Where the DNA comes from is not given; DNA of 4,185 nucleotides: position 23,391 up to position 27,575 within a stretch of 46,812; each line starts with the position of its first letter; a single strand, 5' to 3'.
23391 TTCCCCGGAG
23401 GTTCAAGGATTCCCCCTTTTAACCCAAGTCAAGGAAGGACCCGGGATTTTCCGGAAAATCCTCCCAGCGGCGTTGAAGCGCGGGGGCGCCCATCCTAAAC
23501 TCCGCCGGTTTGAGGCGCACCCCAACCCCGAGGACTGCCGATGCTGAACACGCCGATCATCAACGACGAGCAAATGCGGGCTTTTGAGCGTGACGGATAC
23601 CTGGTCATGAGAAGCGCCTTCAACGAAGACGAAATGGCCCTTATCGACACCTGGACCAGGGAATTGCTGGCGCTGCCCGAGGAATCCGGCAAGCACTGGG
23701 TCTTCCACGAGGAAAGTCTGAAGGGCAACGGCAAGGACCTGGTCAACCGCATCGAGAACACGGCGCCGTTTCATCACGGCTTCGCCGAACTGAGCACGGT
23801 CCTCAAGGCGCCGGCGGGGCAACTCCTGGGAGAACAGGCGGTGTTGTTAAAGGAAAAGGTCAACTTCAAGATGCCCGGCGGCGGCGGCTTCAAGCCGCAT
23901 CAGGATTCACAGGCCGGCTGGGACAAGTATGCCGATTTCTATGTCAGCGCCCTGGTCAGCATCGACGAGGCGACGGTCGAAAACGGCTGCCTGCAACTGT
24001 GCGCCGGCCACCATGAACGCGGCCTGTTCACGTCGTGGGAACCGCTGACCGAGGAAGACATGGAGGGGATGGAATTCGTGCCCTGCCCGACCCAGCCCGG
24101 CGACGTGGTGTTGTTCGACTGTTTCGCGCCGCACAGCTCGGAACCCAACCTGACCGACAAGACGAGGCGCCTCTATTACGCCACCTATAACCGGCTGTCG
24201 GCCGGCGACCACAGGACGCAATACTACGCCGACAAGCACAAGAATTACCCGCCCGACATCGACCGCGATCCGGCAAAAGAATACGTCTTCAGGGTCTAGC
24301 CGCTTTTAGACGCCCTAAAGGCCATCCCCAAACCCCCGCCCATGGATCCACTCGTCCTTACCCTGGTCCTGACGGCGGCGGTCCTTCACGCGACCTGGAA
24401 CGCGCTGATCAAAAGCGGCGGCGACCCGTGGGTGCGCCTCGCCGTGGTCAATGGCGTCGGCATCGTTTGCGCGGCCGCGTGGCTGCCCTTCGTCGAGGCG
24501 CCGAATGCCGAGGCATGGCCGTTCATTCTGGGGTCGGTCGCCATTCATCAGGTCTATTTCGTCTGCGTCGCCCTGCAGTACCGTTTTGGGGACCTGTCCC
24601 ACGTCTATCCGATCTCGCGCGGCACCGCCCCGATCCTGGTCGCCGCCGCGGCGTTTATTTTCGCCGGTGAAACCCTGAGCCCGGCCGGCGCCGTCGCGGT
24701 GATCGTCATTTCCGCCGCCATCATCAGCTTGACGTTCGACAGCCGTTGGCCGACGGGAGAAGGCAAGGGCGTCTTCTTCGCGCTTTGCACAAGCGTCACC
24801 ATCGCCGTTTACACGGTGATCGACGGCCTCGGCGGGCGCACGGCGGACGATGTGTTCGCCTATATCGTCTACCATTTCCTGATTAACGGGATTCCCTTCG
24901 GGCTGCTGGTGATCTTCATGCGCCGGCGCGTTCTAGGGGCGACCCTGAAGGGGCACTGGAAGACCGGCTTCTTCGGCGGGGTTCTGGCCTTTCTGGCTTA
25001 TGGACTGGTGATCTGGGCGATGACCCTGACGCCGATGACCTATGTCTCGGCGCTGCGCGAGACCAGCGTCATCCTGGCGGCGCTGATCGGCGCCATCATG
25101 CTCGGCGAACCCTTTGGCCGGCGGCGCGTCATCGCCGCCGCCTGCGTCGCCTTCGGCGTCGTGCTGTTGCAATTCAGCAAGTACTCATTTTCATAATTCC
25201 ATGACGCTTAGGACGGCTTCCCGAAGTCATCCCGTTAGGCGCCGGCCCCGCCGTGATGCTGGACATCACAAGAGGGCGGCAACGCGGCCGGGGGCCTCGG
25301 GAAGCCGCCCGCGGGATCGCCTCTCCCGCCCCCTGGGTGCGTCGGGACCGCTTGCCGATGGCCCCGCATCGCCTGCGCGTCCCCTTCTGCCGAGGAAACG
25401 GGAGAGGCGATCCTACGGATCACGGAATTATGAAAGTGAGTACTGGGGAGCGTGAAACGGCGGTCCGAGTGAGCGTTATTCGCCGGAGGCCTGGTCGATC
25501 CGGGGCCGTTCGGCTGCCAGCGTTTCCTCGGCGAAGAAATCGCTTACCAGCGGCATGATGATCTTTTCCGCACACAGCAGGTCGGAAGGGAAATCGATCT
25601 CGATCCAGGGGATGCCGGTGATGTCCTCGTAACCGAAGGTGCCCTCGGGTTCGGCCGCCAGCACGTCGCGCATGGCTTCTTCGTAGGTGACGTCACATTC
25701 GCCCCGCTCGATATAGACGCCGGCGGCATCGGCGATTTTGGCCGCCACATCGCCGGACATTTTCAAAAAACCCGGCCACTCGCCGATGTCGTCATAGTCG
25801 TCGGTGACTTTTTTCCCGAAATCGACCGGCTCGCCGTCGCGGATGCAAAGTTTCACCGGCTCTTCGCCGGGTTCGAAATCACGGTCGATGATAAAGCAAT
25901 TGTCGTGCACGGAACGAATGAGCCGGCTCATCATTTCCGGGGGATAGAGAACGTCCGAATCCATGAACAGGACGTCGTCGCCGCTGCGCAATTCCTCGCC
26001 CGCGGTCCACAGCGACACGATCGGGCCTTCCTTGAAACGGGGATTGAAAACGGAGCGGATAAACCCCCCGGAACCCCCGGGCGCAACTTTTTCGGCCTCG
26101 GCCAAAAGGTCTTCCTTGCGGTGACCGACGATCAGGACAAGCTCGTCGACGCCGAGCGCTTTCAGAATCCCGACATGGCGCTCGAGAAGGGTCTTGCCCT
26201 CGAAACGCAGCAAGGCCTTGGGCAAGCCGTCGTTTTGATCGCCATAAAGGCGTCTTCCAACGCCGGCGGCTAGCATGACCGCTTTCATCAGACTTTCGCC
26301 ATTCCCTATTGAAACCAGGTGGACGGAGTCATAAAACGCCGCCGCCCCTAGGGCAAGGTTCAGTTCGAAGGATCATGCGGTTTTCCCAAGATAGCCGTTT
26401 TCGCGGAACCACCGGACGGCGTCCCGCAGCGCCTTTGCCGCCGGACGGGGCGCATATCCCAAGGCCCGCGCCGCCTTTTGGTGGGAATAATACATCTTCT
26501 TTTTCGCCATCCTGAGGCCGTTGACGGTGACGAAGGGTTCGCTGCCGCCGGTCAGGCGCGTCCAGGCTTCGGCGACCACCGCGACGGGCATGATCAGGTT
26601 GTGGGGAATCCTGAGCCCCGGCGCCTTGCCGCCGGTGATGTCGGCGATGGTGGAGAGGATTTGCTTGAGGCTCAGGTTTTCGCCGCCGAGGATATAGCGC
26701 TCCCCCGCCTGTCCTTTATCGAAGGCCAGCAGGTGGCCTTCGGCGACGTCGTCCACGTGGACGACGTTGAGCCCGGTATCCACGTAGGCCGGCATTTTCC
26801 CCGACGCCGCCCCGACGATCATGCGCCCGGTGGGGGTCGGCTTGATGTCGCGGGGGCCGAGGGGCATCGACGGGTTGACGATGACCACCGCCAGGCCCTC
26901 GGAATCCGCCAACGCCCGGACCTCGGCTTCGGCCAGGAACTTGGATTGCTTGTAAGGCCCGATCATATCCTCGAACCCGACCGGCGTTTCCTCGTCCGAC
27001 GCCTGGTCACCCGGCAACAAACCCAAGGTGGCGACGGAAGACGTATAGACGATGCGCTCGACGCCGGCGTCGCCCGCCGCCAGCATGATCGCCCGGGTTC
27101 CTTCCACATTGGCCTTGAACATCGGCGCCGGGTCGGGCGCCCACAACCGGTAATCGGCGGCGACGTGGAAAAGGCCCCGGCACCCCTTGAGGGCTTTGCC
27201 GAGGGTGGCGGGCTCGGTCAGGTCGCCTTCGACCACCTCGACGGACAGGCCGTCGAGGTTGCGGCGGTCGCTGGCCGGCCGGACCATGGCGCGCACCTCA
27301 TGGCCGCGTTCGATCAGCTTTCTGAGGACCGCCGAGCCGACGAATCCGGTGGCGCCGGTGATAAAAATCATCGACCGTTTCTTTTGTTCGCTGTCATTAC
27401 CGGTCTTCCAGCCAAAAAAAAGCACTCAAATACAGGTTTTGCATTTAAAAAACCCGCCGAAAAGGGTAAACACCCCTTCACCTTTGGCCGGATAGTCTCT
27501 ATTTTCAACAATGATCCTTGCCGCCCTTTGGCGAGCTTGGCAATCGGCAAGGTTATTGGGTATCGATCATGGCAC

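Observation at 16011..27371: Phosphonate / activated head-group module embedded inside the hopanoid locus: a candidate make-flip-export pathway for a head-group-modified lipid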

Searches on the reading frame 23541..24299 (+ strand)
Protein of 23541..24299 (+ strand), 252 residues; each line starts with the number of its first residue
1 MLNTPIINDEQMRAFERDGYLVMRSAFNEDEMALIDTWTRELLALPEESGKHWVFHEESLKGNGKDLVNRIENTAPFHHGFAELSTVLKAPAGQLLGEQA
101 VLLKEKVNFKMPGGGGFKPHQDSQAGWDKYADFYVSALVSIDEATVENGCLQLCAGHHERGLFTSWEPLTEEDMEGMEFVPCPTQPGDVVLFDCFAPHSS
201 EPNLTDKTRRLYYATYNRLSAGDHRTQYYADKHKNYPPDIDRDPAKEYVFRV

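Call 4: search_protein_families(library=pfam, proteins=[window:23541-24299:+], max_evalue=0.01)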
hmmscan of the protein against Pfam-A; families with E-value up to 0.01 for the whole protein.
window:23541-24299:+ (252 aa): 1 family
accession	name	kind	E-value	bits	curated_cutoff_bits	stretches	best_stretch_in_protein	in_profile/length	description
PF05721.19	PhyH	-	5.4e-29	102.4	22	1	15-210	1-212/213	Phytanoyl-CoA dioxygenase (PhyH)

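Call 6: search_protein_families(library=ncbifam, proteins=[window:23541-24299:+], max_evalue=0.001)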
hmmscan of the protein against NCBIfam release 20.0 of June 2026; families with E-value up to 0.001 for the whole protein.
window:23541-24299:+ (252 aa): 3 families
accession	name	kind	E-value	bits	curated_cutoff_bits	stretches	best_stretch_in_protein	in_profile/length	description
NF052437.1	MPhHdxlPhnYGIM8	equivalog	2.3e-48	164.9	500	1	8-237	6-234/260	methylphosphonate hydroxylase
TIGR01762.1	chlorin-enz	subfamily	1.5e-06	27.7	226.3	0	134-163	133-162/288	chlorinating enzyme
TIGR02408.1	ectoine_ThpD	equivalog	1.9e-06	27.4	336.5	0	7-160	17-171/277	ectoine hydroxylase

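Call 44: search_solved_structures(query=window:23541-24299:+, max_evalue=0.001, show_alignments=1)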
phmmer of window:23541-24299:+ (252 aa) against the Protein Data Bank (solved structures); distinct sequences matched with E-value up to 0.001: 11.
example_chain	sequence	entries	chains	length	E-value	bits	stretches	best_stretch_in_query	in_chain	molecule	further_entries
2opw_A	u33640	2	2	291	1.3e-11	47.6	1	94-213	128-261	PHYHD1 protein | Phytanoyl-CoA dioxygenase domain-containing protein 1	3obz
4mhr_A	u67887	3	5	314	2.1e-10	43.7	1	7-162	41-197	Ectoine hydroxylase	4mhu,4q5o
4xab_A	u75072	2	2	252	3.5e-10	42.9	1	111-216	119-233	EvdO2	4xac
7e01_A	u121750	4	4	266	4.4e-06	29.5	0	182-220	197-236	Phytanoyl-CoA dioxygenase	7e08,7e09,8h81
7dzz_A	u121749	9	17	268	4.5e-06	29.5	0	182-220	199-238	Phytanoyl-CoA dioxygenase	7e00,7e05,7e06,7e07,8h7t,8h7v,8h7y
5nch_A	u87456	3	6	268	9e-06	28.5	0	9-219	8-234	Leucine hydroxylase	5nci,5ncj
7dt0_A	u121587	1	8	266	4.1e-05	26.3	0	182-220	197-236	Phytanoyl-CoA dioxygenase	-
6ec3_A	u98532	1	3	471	5.5e-05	25.9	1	11-212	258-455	Methyltransferase domain-containing protein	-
9c9n_A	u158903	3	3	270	0.00037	23.2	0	100-232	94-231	Fe/2-OG dependent dioxygenase MysH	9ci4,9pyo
9pze_A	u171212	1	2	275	0.0004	23.1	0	100-232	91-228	Fe/2-OG dependent dioxygenase MysH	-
3emr_A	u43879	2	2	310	0.00088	22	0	6-158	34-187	EctD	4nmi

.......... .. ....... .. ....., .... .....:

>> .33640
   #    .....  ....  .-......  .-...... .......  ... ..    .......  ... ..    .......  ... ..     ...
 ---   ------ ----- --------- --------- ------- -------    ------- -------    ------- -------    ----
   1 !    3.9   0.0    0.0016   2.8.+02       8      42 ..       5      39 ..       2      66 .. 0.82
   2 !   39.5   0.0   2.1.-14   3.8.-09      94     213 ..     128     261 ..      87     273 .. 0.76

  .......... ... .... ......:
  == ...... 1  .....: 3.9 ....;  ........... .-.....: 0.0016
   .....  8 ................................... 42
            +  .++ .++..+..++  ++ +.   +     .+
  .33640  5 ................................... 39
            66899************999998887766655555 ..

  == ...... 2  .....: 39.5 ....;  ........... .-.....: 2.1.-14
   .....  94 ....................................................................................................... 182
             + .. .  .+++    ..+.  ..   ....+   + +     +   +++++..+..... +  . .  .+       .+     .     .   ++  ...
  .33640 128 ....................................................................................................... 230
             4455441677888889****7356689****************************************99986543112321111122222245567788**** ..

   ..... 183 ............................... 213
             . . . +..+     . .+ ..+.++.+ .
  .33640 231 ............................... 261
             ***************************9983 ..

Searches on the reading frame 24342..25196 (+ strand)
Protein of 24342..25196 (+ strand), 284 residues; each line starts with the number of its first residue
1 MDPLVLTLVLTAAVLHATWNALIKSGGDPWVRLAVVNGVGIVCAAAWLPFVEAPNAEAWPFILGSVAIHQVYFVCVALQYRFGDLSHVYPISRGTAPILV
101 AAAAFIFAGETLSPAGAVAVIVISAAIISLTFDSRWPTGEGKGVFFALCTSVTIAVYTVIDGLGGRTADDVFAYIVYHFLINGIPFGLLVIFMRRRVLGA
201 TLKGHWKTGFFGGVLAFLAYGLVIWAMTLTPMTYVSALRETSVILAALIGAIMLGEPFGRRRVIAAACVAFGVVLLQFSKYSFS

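Call 4: search_protein_families(library=pfam, proteins=[window:24342-25196:+], max_evalue=0.01)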
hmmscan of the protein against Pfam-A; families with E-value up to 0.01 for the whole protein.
window:24342-25196:+ (284 aa): 1 family
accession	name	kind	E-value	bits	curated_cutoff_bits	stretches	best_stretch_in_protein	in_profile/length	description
PF00892.27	EamA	-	1.3e-18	68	28.2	2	142-276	2-133/135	EamA-like transporter family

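Call 6: search_protein_families(library=ncbifam, proteins=[window:24342-25196:+], max_evalue=0.001)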
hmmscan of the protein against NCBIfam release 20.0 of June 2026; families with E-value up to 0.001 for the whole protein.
window:24342-25196:+ (284 aa): 2 families
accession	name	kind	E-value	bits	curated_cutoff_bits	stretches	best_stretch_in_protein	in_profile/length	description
TIGR03340.1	phn_DUF6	hypoth_equivalog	2.1e-42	145.7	288.15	1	5-275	2-280/281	phosphonate utilization associated putative membrane protein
TIGR00950.1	2A78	equivalog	0.00071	19.1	230.2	0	47-274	33-264/264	carboxylate/amino acid/amine transporter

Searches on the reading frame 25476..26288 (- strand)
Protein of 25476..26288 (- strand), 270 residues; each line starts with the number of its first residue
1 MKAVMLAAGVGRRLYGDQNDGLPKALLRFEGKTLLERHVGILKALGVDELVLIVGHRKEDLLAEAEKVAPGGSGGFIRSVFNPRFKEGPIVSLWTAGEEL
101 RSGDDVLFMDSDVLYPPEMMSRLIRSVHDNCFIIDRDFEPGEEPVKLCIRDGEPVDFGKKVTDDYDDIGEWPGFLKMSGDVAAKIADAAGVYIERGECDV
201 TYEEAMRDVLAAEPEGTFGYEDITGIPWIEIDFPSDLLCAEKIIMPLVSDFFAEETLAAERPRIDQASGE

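Call 4: search_protein_families(library=pfam, proteins=[window:25476-26288:-], max_evalue=0.01)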
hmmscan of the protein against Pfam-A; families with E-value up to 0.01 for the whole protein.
window:25476-26288:- (270 aa): 4 families
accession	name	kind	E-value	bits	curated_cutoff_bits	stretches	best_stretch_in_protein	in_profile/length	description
PF12804.13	NTP_transf_3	-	3.1e-16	60.4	27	1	3-139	1-126/160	MobA-like NTP transferase domain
PF01128.25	IspD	-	8.8e-05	22.8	27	1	2-59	2-55/221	2-C-methyl-D-erythritol 4-phosphate cytidylyltransferase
PF00483.29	NTP_transferase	-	0.0025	17.9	21.2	1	2-65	1-64/245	Nucleotidyl transferase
PF00535.33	Glycos_transf_2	-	0.0068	16.8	23.3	1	41-131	20-107/168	Glycosyl transferase family 2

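Call 6: search_protein_families(library=ncbifam, proteins=[window:25476-26288:-], max_evalue=0.001)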
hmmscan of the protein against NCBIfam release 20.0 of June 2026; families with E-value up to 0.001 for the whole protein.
window:25476-26288:- (270 aa): 17 families
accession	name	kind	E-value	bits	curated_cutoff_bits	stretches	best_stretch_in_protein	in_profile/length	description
NF041135.1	IPPtranDIPPsyn_Thcocales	equivalog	2.7e-16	59.6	580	1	1-245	1-218/419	bifunctional L-myo-inositol-1-phosphate cytidylyltransferase/CDP-L-myo-inositol myo-inositolphosphotransferase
NF041313.1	UDPGP_AglF_Halo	equivalog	2.4e-11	43.5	400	1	1-63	1-62/234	UTP--glucose-1-phosphate uridylyltransferase AglF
NF045665.1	NTPtran_DVU1551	equivalog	1.2e-10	41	315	1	1-109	1-96/359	DVU_1551 family NTP transferase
TIGR03992.1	Arch_glmU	subfamily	3.1e-10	39.5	292.1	1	1-134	1-127/393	bifunctional sugar-1-phosphate nucleotidylyltransferase/acetyltransferase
TIGR03310.1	matur_MocA_YgfJ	equivalog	7e-10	39.2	186.45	1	3-126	2-114/188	molybdenum cofactor cytidylyltransferase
NF038362.1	Sden_1164_fam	equivalog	4.9e-09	36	300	1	3-182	4-189/266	Sden_1164 family protein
NF045761.1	NAMPUrTaseMurU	equivalog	2.3e-07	30.9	250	1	1-56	1-55/226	N-acetylmuramate alpha-1-phosphate uridylyltransferase MurU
NF045782.1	NicBOxredNboR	equivalog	4.2e-07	29.8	260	1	3-109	11-105/206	nicotine blue oxidoreductase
TIGR01173.1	glmU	equivalog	1.7e-05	23.9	366.85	1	1-64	1-60/452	bifunctional UDP-N-acetylglucosamine diphosphorylase/glucosamine-1-phosphate N-acetyltransferase GlmU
NF010932.0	PRK14352.1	equivalog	1.7e-05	23.7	611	1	3-70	9-72/488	bifunctional UDP-N-acetylglucosamine diphosphorylase/glucosamine-1-phosphate N-acetyltransferase GlmU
TIGR00453.1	ispD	equivalog_domain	2.6e-05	23.8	181.3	1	3-65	2-61/219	2-C-methyl-D-erythritol 4-phosphate cytidylyltransferase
NF041173.1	Sug_nt_acttase_Thmprot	equivalog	3.2e-05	23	600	1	1-128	1-121/405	bifunctional sugar-1-phosphate nucleotidylyltransferase/acetyltransferase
NF010933.0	PRK14353.1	equivalog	8.3e-05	21.4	505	1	2-70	7-71/453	bifunctional UDP-N-acetylglucosamine diphosphorylase/glucosamine-1-phosphate N-acetyltransferase GlmU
NF010934.1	PRK14354.1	equivalog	0.00011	20.9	450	1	3-63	2-58/447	bifunctional UDP-N-acetylglucosamine diphosphorylase/glucosamine-1-phosphate N-acetyltransferase GlmU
NF006986.0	PRK09451.1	equivalog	0.0002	20.3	725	1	1-61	6-62/456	bifunctional UDP-N-acetylglucosamine diphosphorylase/glucosamine-1-phosphate N-acetyltransferase GlmU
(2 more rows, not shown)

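Call 43: search_solved_structures(query=window:25476-26288:-, max_evalue=0.001, show_alignments=1)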
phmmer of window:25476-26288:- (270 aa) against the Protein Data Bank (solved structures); distinct sequences matched with E-value up to 0.001: 5.
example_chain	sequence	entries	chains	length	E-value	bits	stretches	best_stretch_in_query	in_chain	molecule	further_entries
1jyk_A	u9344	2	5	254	6.3e-08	35.5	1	1-107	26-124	CTP:phosphocholine Cytidylyltransferase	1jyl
4jd0_A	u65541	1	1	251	2.3e-05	27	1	2-169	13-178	Nucleotidyl transferase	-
6pd1_A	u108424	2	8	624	9.6e-05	25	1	2-248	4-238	Nucleotidyl transferase/aminotransferase, class V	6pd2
8yre_D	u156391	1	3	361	0.00051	22.6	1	1-62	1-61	Mannose-1-phosphate guanylyltransferase 1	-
7x8j_A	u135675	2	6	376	0.00054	22.6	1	1-62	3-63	Mannose-1-phosphate guanylyltransferase 1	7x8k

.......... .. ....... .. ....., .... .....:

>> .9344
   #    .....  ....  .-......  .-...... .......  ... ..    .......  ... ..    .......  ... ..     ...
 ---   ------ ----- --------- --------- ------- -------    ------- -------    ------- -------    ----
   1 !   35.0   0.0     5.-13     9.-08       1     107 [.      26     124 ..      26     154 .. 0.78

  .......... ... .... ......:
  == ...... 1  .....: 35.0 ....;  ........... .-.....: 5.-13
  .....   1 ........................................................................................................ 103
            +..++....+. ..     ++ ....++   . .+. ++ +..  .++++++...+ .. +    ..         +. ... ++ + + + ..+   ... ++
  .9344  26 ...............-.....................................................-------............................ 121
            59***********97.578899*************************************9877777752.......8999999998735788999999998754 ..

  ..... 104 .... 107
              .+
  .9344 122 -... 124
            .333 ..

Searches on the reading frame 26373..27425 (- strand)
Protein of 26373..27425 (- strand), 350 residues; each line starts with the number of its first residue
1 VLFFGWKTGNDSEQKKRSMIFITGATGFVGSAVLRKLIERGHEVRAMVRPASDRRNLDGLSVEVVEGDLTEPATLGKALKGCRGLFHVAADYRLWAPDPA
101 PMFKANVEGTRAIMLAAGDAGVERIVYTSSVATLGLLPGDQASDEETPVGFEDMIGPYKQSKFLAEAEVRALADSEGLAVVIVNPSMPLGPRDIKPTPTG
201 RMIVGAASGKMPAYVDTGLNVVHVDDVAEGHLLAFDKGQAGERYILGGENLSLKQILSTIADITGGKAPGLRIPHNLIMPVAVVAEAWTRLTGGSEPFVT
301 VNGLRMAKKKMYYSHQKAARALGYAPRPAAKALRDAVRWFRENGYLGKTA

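Call 5: search_protein_families(library=pfam, proteins=[window:26373-27425:-], max_evalue=0.01)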
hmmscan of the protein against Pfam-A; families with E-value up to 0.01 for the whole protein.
window:26373-27425:- (350 aa): 9 families
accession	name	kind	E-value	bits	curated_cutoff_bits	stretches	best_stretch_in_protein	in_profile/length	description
PF01370.27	Epimerase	-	5.4e-37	127.9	20.9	1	20-247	1-240/240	NAD dependent epimerase/dehydratase family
PF13460.12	NAD_binding_10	-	1.1e-22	81.3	27.2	1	24-187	1-145/184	NAD(P)H-binding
PF01073.25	3Beta_HSD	-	3.5e-21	75.9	22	1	22-236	2-230/280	3-beta hydroxysteroid dehydrogenase/isomerase family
PF07993.18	NAD_binding_4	-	7e-18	65.1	20.1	1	22-228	1-255/258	Male sterility protein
PF16363.11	GDP_Man_Dehyd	-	2.1e-17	64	27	1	21-259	1-261/332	GDP-mannose 4,6 dehydratase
PF05368.20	NmrA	-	1.8e-16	61.1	27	1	17-130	2-107/298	NmrA-like family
PF04321.23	RmlD_sub_bind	-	3.5e-05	23.5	27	1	19-171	2-138/287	RmlD substrate binding domain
PF02719.21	Polysacc_synt_2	-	3.8e-05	23.5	20.2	1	20-130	1-128/293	Polysaccharide biosynthesis protein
PF08659.16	KR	-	0.0025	18.2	22.6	0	20-134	3-140/180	KR domain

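Call 80: search_protein_families(library=ncbifam, proteins=[window:26373-27371:-], max_evalue=1e-10)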
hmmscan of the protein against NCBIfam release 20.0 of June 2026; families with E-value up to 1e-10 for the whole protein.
window:26373-27371:- (332 aa): 11 families
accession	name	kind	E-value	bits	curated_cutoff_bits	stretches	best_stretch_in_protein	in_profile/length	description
TIGR03466.1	HpnA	hypoth_equivalog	3e-152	506.2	367.65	1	2-328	3-327/327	hopanoid-associated sugar epimerase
NF052578.1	StrlDmthSdmBMthl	equivalog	4.3e-71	240.3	600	1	3-327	4-327/328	sterol demethylase protein SdmB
NF042422.1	oxyalk_red_OleD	equivalog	1e-39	136.9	580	1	2-310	3-315/329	2-alkyl-3-oxoalkanoate reductase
NF042423.1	oxyalk_red_Shew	equivalog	2.4e-33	115.6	580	1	2-308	11-320/331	2-alkyl-3-oxoalkanoate reductase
TIGR04180.1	EDH_00030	hypoth_equivalog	6.1e-20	71.5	475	1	2-247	1-257/297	NAD-dependent 4,6-dehydratase LegB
TIGR01746.1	Thioester-redct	subfamily_domain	3.7e-17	62.6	213.35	1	2-210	2-240/371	thioester reductase domain-containing protein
NF041293.1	G6PDh_Azf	equivalog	4.3e-17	62.4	400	1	2-119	5-122/252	NAD-dependent glucose-6-phosphate dehydrogenase Azf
TIGR01179.1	galE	equivalog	6.6e-17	61.3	262.3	1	2-164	2-170/332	UDP-glucose 4-epimerase GalE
NF005539.0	PRK07201.1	equivalog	2.3e-16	59.7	549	1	3-172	4-179/657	SDR family oxidoreductase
NF058621.1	DiazavRedAvaA7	equivalog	1.9e-15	57.3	400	1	2-259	3-260/304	3-diazoavenalumate denitrifying reductase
TIGR01181.1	dTDP_gluc_dehyt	equivalog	4e-15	55.7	365.1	1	2-325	2-314/321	dTDP-glucose 4,6-dehydratase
